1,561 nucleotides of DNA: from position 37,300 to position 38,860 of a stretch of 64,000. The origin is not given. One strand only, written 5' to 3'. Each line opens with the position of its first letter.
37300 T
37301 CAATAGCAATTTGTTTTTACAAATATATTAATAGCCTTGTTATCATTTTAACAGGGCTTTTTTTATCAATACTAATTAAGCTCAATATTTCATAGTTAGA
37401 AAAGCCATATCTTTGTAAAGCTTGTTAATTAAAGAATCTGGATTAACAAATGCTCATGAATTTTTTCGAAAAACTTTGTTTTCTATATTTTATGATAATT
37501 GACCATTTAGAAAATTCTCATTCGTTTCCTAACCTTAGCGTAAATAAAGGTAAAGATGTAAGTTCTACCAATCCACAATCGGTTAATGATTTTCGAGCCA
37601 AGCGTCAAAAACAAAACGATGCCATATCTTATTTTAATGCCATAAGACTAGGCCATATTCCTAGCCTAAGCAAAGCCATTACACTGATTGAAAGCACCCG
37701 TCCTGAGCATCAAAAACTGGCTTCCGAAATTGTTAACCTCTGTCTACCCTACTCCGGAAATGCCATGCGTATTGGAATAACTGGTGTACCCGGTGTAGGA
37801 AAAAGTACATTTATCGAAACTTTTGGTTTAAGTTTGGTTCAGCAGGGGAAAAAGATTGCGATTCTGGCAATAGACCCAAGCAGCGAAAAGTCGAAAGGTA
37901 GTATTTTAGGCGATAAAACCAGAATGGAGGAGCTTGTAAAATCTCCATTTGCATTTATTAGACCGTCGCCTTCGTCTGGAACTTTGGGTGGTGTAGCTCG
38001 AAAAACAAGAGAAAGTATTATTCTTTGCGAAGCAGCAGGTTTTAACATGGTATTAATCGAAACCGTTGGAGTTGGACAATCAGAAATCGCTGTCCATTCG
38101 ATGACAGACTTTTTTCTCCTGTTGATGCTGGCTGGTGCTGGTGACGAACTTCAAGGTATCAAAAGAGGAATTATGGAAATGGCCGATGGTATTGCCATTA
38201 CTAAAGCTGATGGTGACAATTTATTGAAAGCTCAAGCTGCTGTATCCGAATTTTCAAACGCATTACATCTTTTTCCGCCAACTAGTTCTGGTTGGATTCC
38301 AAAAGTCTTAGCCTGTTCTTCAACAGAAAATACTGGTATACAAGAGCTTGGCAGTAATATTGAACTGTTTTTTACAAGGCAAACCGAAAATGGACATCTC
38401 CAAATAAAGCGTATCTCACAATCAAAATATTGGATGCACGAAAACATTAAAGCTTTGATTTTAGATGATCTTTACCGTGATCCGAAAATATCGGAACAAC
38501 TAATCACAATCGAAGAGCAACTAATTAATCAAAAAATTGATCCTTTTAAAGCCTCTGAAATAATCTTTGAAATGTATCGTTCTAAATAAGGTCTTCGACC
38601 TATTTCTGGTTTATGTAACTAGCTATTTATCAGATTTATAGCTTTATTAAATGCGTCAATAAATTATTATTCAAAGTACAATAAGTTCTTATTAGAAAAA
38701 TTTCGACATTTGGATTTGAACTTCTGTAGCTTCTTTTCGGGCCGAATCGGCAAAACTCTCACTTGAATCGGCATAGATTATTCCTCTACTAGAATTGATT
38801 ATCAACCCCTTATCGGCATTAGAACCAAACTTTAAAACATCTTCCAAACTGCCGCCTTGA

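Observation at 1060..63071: Dense dispersed intergenic repeat family (at least 16 copies in 64 kb) with a conserved hairpin head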

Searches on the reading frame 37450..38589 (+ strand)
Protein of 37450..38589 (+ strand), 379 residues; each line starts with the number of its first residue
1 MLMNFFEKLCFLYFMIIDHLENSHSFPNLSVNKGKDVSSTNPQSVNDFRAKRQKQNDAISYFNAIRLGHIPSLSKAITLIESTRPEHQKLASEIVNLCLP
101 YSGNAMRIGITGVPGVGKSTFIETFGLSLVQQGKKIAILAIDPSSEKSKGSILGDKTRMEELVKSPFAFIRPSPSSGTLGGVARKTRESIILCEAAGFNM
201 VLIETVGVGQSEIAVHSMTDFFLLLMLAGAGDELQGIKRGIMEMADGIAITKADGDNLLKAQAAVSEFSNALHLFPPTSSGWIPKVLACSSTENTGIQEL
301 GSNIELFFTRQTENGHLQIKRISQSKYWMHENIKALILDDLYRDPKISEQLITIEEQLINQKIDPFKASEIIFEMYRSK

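Call 39: find_homologous_proteins(query=window:37450-38589:+, max_evalue=1e-30)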
Query window:37450-38589:+ (379 aa): 8000 proteins with E <= 1e-30 among 8000 candidates; the best 120 are listed.
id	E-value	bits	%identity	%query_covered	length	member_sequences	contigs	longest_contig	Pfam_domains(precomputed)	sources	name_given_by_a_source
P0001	7.3e-247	836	100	100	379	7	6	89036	PF03308.23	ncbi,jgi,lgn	-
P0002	2.4e-143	495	65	94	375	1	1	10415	PF03308.23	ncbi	-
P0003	9.3e-143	493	64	95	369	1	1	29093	PF07693.21,PF03308.23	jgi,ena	-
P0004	2.1e-142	492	64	94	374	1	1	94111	PF03308.23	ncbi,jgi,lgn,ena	-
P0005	3.6e-142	492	64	96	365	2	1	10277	PF03308.23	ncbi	-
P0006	5.9e-142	491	64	94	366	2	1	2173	PF03308.23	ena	-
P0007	5.2e-141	488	63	96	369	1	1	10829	PF03308.23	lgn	-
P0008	8.6e-141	487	62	95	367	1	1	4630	PF03308.23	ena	-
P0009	1.3e-140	486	64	95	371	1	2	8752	PF03308.23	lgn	-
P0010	1.3e-140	486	64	94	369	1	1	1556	PF03308.23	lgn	-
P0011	3.1e-140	485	63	95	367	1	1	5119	PF03308.23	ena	-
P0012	5.2e-140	484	62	95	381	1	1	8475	PF03308.23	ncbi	-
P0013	6.0e-140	484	63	95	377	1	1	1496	PF03308.23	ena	-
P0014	9.2e-140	484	64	94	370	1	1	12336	PF03308.23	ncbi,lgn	-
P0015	1.4e-139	483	63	94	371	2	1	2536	PF13479.13,PF03308.23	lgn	-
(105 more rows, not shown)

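Call 40: find_encoding_contigs(protein=P0004, flank=10000, max_places=2)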
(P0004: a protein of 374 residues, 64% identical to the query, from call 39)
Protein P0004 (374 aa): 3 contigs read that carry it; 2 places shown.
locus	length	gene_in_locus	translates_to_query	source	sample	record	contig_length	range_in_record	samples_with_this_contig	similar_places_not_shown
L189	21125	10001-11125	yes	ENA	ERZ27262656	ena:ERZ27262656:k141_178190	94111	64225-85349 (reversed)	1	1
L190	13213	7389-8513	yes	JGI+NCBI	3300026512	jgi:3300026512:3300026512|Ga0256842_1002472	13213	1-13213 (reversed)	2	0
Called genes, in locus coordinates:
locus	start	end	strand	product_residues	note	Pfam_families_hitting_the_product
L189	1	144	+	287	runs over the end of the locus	PF00763:THF_DHG_CYH, PF02882:THF_DHG_CYH_C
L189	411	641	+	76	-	PF14697:Fer4_21 (faint), PF00037:Fer4, PF12837:Fer4_6 (weak), PF13237:Fer4_10, PF12838:Fer4_7, PF13187:Fer4_9, PF00037:Fer4 (weak), PF12837:Fer4_6 (weak), +4 more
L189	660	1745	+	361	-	PF01855:POR_N, PF02780:Transketolase_C (faint), PF17147:PFOR_II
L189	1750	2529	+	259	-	PF02775:TPP_enzyme_C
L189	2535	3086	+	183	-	PF01558:POR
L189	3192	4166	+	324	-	PF01820:Dala_Dala_lig_N, PF02222:ATP-grasp (weak), PF02655:ATP-grasp_3, PF02786:CPSase_L_D2, PF07478:Dala_Dala_lig_C, PF13535:ATP-grasp_4 (weak)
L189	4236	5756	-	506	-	PF02142:MGS, PF01808:AICARFT_IMPCHas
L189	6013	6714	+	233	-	PF00027:cNMP_binding, PF13545:HTH_Crp_2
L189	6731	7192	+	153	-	PF14126:DUF4293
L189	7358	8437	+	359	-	PF15780:ASH (faint), PF07610:DUF1573, PF22544:HYDIN_VesB_CFA65-like_Ig, PF21577:PG_0320-like_C (weak), PF22544:HYDIN_VesB_CFA65-like_Ig, PF07610:DUF1573, PF22067:Cep192_D3 (weak)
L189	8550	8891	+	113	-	-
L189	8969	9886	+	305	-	PF00890:FAD_binding_2 (faint), PF01266:DAO (faint), PF01946:Thi4 (faint), PF03486:HI0933_like (faint), PF07992:Pyr_redox_2, PF12831:FAD_oxidored (faint), PF13738:Pyr_redox_3, PF00070:Pyr_redox, +1 more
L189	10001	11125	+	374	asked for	PF03308:MeaB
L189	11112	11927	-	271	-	PF00215:OMPdecase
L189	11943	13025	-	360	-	PF03462:PCRF, PF00472:RF-1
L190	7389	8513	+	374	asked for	PF03308:MeaB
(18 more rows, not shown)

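Call 41: find_encoding_contigs(protein=P0002, flank=10000, max_places=2)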
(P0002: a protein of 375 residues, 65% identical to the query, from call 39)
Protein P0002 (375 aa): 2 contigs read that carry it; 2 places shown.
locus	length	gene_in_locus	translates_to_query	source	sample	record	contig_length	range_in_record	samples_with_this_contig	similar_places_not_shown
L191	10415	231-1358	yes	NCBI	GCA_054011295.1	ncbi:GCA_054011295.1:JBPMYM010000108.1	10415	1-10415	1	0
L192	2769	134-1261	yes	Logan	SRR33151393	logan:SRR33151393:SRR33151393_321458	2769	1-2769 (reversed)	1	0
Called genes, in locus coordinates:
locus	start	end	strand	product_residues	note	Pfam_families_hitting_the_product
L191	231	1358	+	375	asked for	PF03308:MeaB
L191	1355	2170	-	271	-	PF00215:OMPdecase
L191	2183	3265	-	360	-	PF03462:PCRF, PF00472:RF-1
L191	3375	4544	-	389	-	PF00586:AIRS, PF02769:AIRS_C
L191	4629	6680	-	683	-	PF00515:TPR_1 (faint), PF07719:TPR_2 (faint), PF13620:CarboxypepD_reg, PF13715:CarbopepD_reg_2 (weak), PF00691:OmpA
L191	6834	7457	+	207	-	PF01048:PNP_UDP_1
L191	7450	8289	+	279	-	PF02621:VitK2_biosynth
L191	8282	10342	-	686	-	PF01590:GAF (weak), PF13185:GAF_2, PF08448:PAS_4, PF13426:PAS_9, PF08447:PAS_3, PF08448:PAS_4, PF13426:PAS_9, PF08447:PAS_3, +4 more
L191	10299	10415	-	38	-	?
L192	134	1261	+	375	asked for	PF03308:MeaB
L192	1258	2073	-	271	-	PF00215:OMPdecase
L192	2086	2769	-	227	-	?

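Call 42: find_encoding_contigs(protein=P0003, flank=10000, max_places=2)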
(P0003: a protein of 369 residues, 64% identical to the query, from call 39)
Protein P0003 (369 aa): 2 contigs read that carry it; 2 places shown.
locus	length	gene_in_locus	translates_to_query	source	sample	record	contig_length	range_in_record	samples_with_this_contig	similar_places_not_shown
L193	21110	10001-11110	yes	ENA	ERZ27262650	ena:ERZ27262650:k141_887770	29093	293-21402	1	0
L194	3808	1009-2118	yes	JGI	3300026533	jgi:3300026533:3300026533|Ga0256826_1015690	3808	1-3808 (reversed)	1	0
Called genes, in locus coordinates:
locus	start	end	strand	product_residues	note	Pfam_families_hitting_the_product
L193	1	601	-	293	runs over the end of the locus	PF01479:S4 (weak), PF00849:PseudoU_synth_2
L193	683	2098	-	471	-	PF00089:Trypsin, PF13365:Trypsin_2, PF00595:PDZ, PF12812:PDZ_1 (faint), PF13180:PDZ_2, PF14685:PDZ_Tricorn (faint), PF17820:PDZ_6 (weak)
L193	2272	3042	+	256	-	PF01678:DAP_epimerase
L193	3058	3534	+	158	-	PF00300:His_Phos_1 (faint)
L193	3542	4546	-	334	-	PF25594:GldB_lipo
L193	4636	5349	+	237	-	PF13505:OMP_b-brl, PF13568:OMP_b-brl_2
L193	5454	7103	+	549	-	PF00795:CN_hydrolase, PF02540:NAD_synthase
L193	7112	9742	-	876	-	PF19081:Ig_7 (faint), PF13573:SprB (faint), PF13585:CHU_C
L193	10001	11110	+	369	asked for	PF03308:MeaB, PF07693:KAP_NTPase (faint)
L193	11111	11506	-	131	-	PF02579:Nitro_FeMo-Co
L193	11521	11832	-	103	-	-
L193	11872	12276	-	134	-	PF01243:PNPOx_N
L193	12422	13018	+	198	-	-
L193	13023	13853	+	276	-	-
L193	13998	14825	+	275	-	PF01790:LGT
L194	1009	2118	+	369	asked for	PF03308:MeaB, PF07693:KAP_NTPase (faint)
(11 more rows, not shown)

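Call 51: find_encoding_contigs(protein=window:37450-38589:+, flank=10000, max_places=1)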
Protein window:37450-38589:+ (379 aa): 14 contigs read that carry it; 1 place shown.
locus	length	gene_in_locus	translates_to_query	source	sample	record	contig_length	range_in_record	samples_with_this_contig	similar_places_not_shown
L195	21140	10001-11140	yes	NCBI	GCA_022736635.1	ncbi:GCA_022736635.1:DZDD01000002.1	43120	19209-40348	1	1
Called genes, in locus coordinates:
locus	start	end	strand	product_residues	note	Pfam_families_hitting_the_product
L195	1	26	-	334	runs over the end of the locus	PF02729:OTCace_N, PF00185:OTCace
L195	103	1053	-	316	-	PF00696:AA_kinase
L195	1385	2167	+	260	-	PF00378:ECH_1, PF16113:ECH_2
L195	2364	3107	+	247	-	PF22252:PNGase_F-II_N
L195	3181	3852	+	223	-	PF14371:DUF4412 (faint), PF22252:PNGase_F-II_N (weak)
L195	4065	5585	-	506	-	PF02142:MGS, PF01808:AICARFT_IMPCHas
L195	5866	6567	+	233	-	PF00027:cNMP_binding, PF13545:HTH_Crp_2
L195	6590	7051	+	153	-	PF14126:DUF4293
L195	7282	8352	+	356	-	PF22544:HYDIN_VesB_CFA65-like_Ig, PF07610:DUF1573, PF15780:ASH (faint), PF06280:fn3_5 (faint), PF22067:Cep192_D3 (faint), PF22076:Cep192_D6 (faint), PF22544:HYDIN_VesB_CFA65-like_Ig, PF07610:DUF1573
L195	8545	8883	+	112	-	-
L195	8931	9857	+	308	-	PF00890:FAD_binding_2 (faint), PF01134:GIDA (faint), PF01266:DAO (faint), PF01946:Thi4 (faint), PF03486:HI0933_like (faint), PF07992:Pyr_redox_2, PF13738:Pyr_redox_3, PF00070:Pyr_redox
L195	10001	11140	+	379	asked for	PF03308:MeaB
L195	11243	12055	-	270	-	PF00215:OMPdecase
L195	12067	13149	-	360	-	PF03462:PCRF, PF00472:RF-1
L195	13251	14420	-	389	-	PF00586:AIRS, PF02769:AIRS_C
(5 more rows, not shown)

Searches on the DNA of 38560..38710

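Call 60: search_rna_families(source=window, start=38560, end=38710, threshold=evalue, max_evalue=10)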
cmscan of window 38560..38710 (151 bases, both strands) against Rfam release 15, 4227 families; matches with E-value up to 10: 2.
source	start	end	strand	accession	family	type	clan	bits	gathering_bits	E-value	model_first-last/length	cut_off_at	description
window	38628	38696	-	RF01201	snR40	Gene; snRNA; snoRNA; CD-box;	CL00054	13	50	1.8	31-93/93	no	Small nucleolar RNA snR40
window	38566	38710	+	RF02546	LSU_trypano_mito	Gene; rRNA;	CL00112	10.2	60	3.2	1-176/561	3'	Trypanosomatid mitochondrial large subunit ribosomal RNA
